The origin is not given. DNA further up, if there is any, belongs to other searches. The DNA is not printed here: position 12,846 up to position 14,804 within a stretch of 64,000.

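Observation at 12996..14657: McrB-like NTPase carries an adenylate-kinase-style GKGT P-loop and a ~240-aa N-terminal domain of unknown fold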

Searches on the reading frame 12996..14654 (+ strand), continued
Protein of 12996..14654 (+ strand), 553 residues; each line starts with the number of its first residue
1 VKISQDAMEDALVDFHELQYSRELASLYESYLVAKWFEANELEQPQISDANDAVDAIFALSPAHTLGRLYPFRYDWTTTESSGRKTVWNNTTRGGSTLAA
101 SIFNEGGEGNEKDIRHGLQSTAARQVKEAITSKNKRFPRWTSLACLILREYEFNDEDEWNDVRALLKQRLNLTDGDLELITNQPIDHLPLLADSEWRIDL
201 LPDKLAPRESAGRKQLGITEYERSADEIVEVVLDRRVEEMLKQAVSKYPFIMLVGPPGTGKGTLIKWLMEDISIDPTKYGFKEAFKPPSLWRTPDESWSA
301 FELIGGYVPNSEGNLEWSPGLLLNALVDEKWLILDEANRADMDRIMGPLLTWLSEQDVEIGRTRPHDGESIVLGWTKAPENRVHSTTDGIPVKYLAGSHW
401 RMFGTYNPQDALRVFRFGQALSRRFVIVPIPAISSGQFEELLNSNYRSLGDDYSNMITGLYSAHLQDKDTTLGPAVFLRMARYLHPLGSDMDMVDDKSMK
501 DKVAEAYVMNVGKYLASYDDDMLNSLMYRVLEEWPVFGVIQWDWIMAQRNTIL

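Call 44: search_protein_families(library=pfam, proteins=[P0212, P0214, P0223, P0228, P0234, P0246, P0226, P0233, P0294, P0221], max_evalue=0.01)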
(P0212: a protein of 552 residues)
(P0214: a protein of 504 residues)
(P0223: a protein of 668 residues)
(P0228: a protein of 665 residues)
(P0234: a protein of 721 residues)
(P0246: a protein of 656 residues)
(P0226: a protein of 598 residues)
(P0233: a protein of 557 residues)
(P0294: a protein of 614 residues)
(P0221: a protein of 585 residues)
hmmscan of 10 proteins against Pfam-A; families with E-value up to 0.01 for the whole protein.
P0212 (552 aa): 14 families
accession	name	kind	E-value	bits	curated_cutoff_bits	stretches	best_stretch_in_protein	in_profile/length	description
PF07728.20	AAA_5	-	6e-14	52.7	22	1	191-373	2-139/139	AAA domain (dynein-related subfamily)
PF07726.17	AAA_3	-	1.7e-05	25.1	27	1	191-313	2-107/131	ATPase family associated with various cellular activities (AAA)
PF13191.12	AAA_16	-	2.5e-05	25.3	32.6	1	177-215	12-51/167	AAA ATPase domain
PF13671.12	AAA_33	-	2.7e-05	24.9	27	0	191-211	2-22/143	AAA domain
PF03266.21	NTPase_1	-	0.00064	20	23.9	1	191-224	2-36/168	NTPase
PF00004.35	AAA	-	0.00067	20.6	21.2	1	191-212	1-22/131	ATPase family associated with various cellular activities (AAA)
PF13245.12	AAA_19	-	0.0015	19.1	25.1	1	188-216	11-39/134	AAA domain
PF13173.12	AAA_14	-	0.0018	18.7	27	0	189-279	3-74/129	AAA domain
PF20030.5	bpMoxR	-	0.0018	17.8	27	0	175-306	18-135/205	MoxR domain in the MoxR-vWA-beta-propeller ternary systems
PF01078.27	Mg_chelatase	-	0.0024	17.8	20.3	0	176-208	10-42/207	Magnesium chelatase, subunit ChlI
PF20720.3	nSTAND3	-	0.0037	17.4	27.2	1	185-215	14-44/155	Novel STAND NTPase 3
PF12775.13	AAA_7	-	0.0045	17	25.8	0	176-213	21-58/181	P-loop containing dynein motor region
PF13521.12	AAA_28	-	0.0056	17.3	27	0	191-234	2-38/164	AAA domain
PF13401.12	AAA_22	-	0.0061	17.3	27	0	191-214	8-31/130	AAA domain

P0214 (504 aa): 16 families
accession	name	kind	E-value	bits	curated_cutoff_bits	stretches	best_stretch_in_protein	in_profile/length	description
PF07728.20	AAA_5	-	1.4e-11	44.9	22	1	188-369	2-139/139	AAA domain (dynein-related subfamily)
PF01078.27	Mg_chelatase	-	4.6e-05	23.4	20.3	1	168-204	5-41/207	Magnesium chelatase, subunit ChlI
PF00004.35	AAA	-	8.4e-05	23.5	21.2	1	188-212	1-25/131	ATPase family associated with various cellular activities (AAA)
PF13401.12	AAA_22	-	0.00013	22.7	27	1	187-246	7-64/130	AAA domain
PF12775.13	AAA_7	-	0.00017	21.6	25.8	1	171-212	19-60/181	P-loop containing dynein motor region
PF13604.12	AAA_30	-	0.00029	21.1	27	1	176-211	8-44/191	AAA domain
PF13191.12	AAA_16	-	0.00032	21.7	32.6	1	184-212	23-51/167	AAA ATPase domain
PF13245.12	AAA_19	-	0.00071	20.2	25.1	1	183-211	9-37/134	AAA domain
PF13086.12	AAA_11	-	0.00077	19.8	27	1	172-210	4-42/257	AAA domain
PF20720.3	nSTAND3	-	0.0015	18.7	27.2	1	184-212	16-44/155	Novel STAND NTPase 3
PF00005.33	ABC_tran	-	0.0029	18.6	25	1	178-216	4-42/137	ABC transporter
PF20030.5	bpMoxR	-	0.0029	17.1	27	1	169-211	15-57/205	MoxR domain in the MoxR-vWA-beta-propeller ternary systems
PF25199.1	nSTAND_NTPase5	-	0.0051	17.1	34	0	184-210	40-66/145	Novel STAND NTPase 5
PF13173.12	AAA_14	-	0.0064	16.9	27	0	186-218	3-35/129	AAA domain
PF09439.16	SRPRB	-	0.0064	16.3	25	0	185-207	3-25/178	Signal recognition particle receptor beta subunit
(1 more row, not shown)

P0223 (668 aa): 16 families
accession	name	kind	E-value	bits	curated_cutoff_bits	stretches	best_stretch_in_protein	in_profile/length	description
PF07728.20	AAA_5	-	1.2e-14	55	22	1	311-492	2-139/139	AAA domain (dynein-related subfamily)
PF13401.12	AAA_22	-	9.2e-05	23.2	27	1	308-399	5-97/130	AAA domain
PF12775.13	AAA_7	-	0.0001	22.4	25.8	1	296-333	21-58/181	P-loop containing dynein motor region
PF13245.12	AAA_19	-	0.00011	22.8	25.1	1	306-400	9-104/134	AAA domain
PF00004.35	AAA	-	0.0002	22.2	21.2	1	311-335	1-25/131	ATPase family associated with various cellular activities (AAA)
PF13191.12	AAA_16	-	0.00024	22.1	32.6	1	305-335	21-51/167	AAA ATPase domain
PF13604.12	AAA_30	-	0.00027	21.2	27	1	300-401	9-103/191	AAA domain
PF13086.12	AAA_11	-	0.0005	20.4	27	1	294-333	3-42/257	AAA domain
PF20030.5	bpMoxR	-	0.00084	18.9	27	1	295-339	18-62/205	MoxR domain in the MoxR-vWA-beta-propeller ternary systems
PF25199.1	nSTAND_NTPase5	-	0.0011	19.2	34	1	303-333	36-66/145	Novel STAND NTPase 5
PF00005.33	ABC_tran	-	0.0024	18.9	25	1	301-333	4-36/137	ABC transporter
PF13173.12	AAA_14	-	0.0032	17.9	27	1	309-398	3-74/129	AAA domain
PF20720.3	nSTAND3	-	0.0038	17.4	27.2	1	307-332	16-41/155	Novel STAND NTPase 3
PF01078.27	Mg_chelatase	-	0.0046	16.8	20.3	0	295-329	9-43/207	Magnesium chelatase, subunit ChlI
PF00931.28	NB-ARC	-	0.007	16.1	23.5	0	306-334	16-44/248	NB-ARC domain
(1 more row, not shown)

P0228 (665 aa): 7 families
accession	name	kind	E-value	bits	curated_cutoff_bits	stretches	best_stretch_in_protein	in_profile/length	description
PF07728.20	AAA_5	-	2.7e-12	47.3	22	1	329-510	2-139/139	AAA domain (dynein-related subfamily)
PF12775.13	AAA_7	-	1.8e-05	24.8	25.8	1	305-353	12-60/181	P-loop containing dynein motor region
PF20030.5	bpMoxR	-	0.00034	20.2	27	1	306-349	11-54/205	MoxR domain in the MoxR-vWA-beta-propeller ternary systems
PF13604.12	AAA_30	-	0.00099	19.3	27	1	319-419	10-103/191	AAA domain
PF13191.12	AAA_16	-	0.0019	19.1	32.6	0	324-355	22-52/167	AAA ATPase domain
PF01078.27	Mg_chelatase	-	0.0035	17.2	20.3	0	314-346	10-42/207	Magnesium chelatase, subunit ChlI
PF13086.12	AAA_11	-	0.004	17.4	27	0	316-351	7-42/257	AAA domain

P0234 (721 aa): 19 families
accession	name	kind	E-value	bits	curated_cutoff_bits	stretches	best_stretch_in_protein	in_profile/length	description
PF07728.20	AAA_5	-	7.5e-15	55.6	22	1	372-551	2-139/139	AAA domain (dynein-related subfamily)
PF00004.35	AAA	-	2.4e-05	25.2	21.2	1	372-400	1-29/131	ATPase family associated with various cellular activities (AAA)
PF12775.13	AAA_7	-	3.6e-05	23.8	25.8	1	349-397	13-62/181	P-loop containing dynein motor region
PF01078.27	Mg_chelatase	-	7.6e-05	22.6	20.3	1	356-459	9-118/207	Magnesium chelatase, subunit ChlI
PF13604.12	AAA_30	-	7.9e-05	22.9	27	1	363-461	11-102/191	AAA domain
PF13191.12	AAA_16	-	0.00018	22.5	32.6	1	367-396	22-51/167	AAA ATPase domain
PF13245.12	AAA_19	-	0.00021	21.9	25.1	1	367-397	9-39/134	AAA domain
PF07726.17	AAA_3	-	0.00021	21.6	27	1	372-494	2-108/131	ATPase family associated with various cellular activities (AAA)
PF20030.5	bpMoxR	-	0.00028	20.4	27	1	353-405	15-67/205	MoxR domain in the MoxR-vWA-beta-propeller ternary systems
PF13401.12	AAA_22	-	0.00041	21.1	27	1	371-423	7-50/130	AAA domain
PF13173.12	AAA_14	-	0.0012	19.3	27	1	369-459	2-74/129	AAA domain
PF13086.12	AAA_11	-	0.0017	18.6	27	1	359-394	7-42/257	AAA domain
PF05729.18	NACHT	-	0.0027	18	26.7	1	372-400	3-31/167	NACHT domain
PF25199.1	nSTAND_NTPase5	-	0.0031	17.8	34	1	354-403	24-76/145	Novel STAND NTPase 5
PF20720.3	nSTAND3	-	0.0034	17.5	27.2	1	368-397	16-46/155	Novel STAND NTPase 3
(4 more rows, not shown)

P0246 (656 aa): 8 families
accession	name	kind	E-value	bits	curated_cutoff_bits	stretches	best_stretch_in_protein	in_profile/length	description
PF07728.20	AAA_5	-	4.4e-14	53.1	22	1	347-526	2-139/139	AAA domain (dynein-related subfamily)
PF13191.12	AAA_16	-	9.2e-05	23.4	32.6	1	340-371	20-51/167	AAA ATPase domain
PF00004.35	AAA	-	0.00034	21.5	21.2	1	347-370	1-24/131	ATPase family associated with various cellular activities (AAA)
PF01078.27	Mg_chelatase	-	0.00051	19.9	20.3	1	326-365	4-43/207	Magnesium chelatase, subunit ChlI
PF12775.13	AAA_7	-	0.0018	18.3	25.8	1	332-369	21-58/181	P-loop containing dynein motor region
PF13604.12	AAA_30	-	0.0019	18.4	27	1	338-436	11-102/191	AAA domain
PF13245.12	AAA_19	-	0.009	16.6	25.1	0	344-370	11-37/134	AAA domain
PF20030.5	bpMoxR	-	0.0096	15.5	27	0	336-375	23-62/205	MoxR domain in the MoxR-vWA-beta-propeller ternary systems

P0226 (598 aa): 9 families
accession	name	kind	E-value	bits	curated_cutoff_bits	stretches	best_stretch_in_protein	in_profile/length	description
PF07728.20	AAA_5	-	1.2e-10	42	22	1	260-440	2-139/139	AAA domain (dynein-related subfamily)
PF13191.12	AAA_16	-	1.6e-06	29.1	32.6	1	251-290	16-56/167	AAA ATPase domain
PF00004.35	AAA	-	3.3e-05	24.8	21.2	1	260-284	1-25/131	ATPase family associated with various cellular activities (AAA)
PF13086.12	AAA_11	-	0.00033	20.9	27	1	247-282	7-42/257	AAA domain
PF13245.12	AAA_19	-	0.00049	20.7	25.1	1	254-283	8-37/134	AAA domain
PF12775.13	AAA_7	-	0.00062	19.8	25.8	1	248-282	24-58/181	P-loop containing dynein motor region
PF13604.12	AAA_30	-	0.0019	18.4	27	1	252-292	11-54/191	AAA domain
PF20030.5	bpMoxR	-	0.0023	17.5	27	1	253-284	27-58/205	MoxR domain in the MoxR-vWA-beta-propeller ternary systems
PF13401.12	AAA_22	-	0.0027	18.5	27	0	259-283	7-31/130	AAA domain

P0233 (557 aa): 18 families
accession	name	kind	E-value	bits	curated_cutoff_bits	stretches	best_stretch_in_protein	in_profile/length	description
PF07728.20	AAA_5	-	7e-13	49.2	22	1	259-437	2-139/139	AAA domain (dynein-related subfamily)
PF13671.12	AAA_33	-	1.2e-06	29.3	27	1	259-297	2-40/143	AAA domain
PF13191.12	AAA_16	-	8.8e-06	26.8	32.6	1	244-281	11-49/167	AAA ATPase domain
PF13401.12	AAA_22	-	1.9e-05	25.4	27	1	255-285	4-34/130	AAA domain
PF00004.35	AAA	-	8.3e-05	23.5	21.2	1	259-286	1-30/131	ATPase family associated with various cellular activities (AAA)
PF13604.12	AAA_30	-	0.00036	20.8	27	1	247-276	8-38/191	AAA domain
PF13245.12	AAA_19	-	0.0004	21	25.1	1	251-286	7-41/134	AAA domain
PF01078.27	Mg_chelatase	-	0.00046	20.1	20.3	1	245-290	11-56/207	Magnesium chelatase, subunit ChlI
PF13086.12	AAA_11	-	0.00088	19.6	27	1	242-295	3-57/257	AAA domain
PF13173.12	AAA_14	-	0.0014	19.1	27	1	257-343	3-74/129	AAA domain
PF12775.13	AAA_7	-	0.0015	18.5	25.8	1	244-282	21-59/181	P-loop containing dynein motor region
PF13521.12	AAA_28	-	0.0018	19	27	1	259-279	2-22/164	AAA domain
PF25199.1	nSTAND_NTPase5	-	0.0018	18.6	34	1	245-277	28-62/145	Novel STAND NTPase 5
PF00005.33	ABC_tran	-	0.0019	19.2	25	1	251-282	6-37/137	ABC transporter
PF00931.28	NB-ARC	-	0.0041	16.8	23.5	1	257-283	19-45/248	NB-ARC domain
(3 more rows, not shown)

P0294 (614 aa): 8 families
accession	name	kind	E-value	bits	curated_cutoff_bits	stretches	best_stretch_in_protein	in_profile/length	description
PF07728.20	AAA_5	-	1.2e-15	58.2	22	1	313-485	2-139/139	AAA domain (dynein-related subfamily)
PF12775.13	AAA_7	-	1.4e-05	25.2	25.8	1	298-336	21-59/181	P-loop containing dynein motor region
PF13245.12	AAA_19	-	0.00013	22.6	25.1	1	309-403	10-105/134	AAA domain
PF13086.12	AAA_11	-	0.00024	21.4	27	1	295-336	2-44/257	AAA domain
PF13191.12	AAA_16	-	0.0013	19.7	32.6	1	308-344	22-52/167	AAA ATPase domain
PF13604.12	AAA_30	-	0.0018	18.5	27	1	306-402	13-102/191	AAA domain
PF00493.29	MCM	-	0.0024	17.5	23.3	1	305-402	52-135/224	MCM P-loop domain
PF00004.35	AAA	-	0.0068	17.3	21.2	0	313-353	1-39/131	ATPase family associated with various cellular activities (AAA)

P0221 (585 aa): 2 families
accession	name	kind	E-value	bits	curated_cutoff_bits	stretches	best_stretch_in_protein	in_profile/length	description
PF07728.20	AAA_5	-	2e-10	41.3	22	1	116-251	36-139/139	AAA domain (dynein-related subfamily)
PF13191.12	AAA_16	-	0.0052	17.7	32.6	0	63-91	23-51/167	AAA ATPase domain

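Call 49: search_solved_structures(query=A2, max_evalue=1, show_alignments=0)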
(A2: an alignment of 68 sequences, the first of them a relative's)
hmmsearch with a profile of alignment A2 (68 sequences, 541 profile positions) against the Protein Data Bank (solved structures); distinct sequences matched with E-value up to 1: 253 (the best 60 are shown).
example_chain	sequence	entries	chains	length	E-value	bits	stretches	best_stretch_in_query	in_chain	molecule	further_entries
6i27_A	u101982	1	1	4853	3.6e-25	92.1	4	239-336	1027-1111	Midasin,Midasin,Midasin,Midasin,Midasin,Midasin,Midasin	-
6i26_A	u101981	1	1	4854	3.6e-25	92.1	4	239-336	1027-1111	Midasin,Midasin,Midasin,Midasin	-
6hyp_A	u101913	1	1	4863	3.7e-25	92.1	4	239-336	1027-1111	Midasin,Midasin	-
5jcs_s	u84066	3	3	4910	4e-25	92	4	239-336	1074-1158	Midasin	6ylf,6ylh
6or5_A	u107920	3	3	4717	4.1e-23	85.3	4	232-336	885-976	Midasin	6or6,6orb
6hz4_A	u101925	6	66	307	4.6e-06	29.1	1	227-467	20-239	5-methylcytosine-specific restriction enzyme B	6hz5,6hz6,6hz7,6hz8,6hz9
6ut3_A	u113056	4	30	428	1.2e-05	27.7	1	319-349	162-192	GTPase subunit of restriction endonuclease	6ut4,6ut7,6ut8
6ut6_A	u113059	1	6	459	1.6e-05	27.3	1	226-345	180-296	5-methylcytosine-specific restriction enzyme B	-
7vsr_A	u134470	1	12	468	1.6e-05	27.3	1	226-467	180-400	5-methylcytosine-specific restriction enzyme B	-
6ut5_A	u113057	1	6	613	3.2e-05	26.3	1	319-349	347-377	GTPase subunit of restriction endonuclease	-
6chs_H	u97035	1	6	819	6.5e-05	25.3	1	216-268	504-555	Putative cell division control protein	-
8fcy_A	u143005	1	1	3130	0.00013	24.3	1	205-352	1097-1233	Cytoplasmic dynein 1 heavy chain 1,Serine--tRNA ligase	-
8fd6_A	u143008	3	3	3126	0.00014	24.2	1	205-352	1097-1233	Cytoplasmic dynein 1 heavy chain 1,Serine--tRNA ligase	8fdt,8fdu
8dyu_A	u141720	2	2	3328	0.00017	23.9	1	205-352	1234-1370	Cytoplasmic dynein 1 heavy chain 1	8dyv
9lgo_F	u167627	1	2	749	0.00023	23.4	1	240-265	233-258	ATPase family gene 2 protein homolog B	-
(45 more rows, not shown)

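Call 55: find_homologous_proteins(query=window:12996-14654:+, region=1-232, max_evalue=0.001)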
Query window:12996-14654:+, residues 1-232 (232 aa): 46 proteins with E <= 0.001 among 1677 candidates.
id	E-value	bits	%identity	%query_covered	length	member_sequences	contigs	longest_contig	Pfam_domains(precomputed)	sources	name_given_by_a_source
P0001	9.7e-150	514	100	100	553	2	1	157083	PF07728.21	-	-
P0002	4.8e-127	440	88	100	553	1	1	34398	PF07728.21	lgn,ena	-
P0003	1.3e-78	282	59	97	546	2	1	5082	PF07728.21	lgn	-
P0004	1.9e-63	232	49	100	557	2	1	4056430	PF07728.21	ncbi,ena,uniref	ncbi:AAA family ATPase [Candidatus Poriferisocius sp.]|uniref:AAA family ATPase n=1 Tax=Candidatus P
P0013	2.0e-53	199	47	95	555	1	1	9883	PF20030.6,PF07728.21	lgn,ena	-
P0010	3.9e-51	192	48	89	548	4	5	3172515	PF07728.21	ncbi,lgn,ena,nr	ncbi:MAG: AAA family ATPase [Acidimicrobiia bacterium]|nr:AAA family ATPase [Acidimicrobiia bacteriu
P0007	3.8e-50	189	45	100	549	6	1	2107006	PF07728.21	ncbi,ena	-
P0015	5.3e-50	188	47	89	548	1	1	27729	PF07728.21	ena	-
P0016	1.3e-49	187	47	89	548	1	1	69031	PF07728.21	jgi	-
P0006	4.7e-49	185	45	91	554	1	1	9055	PF07728.21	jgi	-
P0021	6.6e-49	185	49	91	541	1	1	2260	PF07728.21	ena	-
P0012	1.3e-48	184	47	88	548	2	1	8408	PF07728.21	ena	-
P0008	2.4e-48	183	48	89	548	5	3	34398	PF07728.21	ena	-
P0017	3.8e-48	182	44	97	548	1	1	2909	PF07728.21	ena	-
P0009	5.5e-48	182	46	89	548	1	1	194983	PF07728.21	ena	-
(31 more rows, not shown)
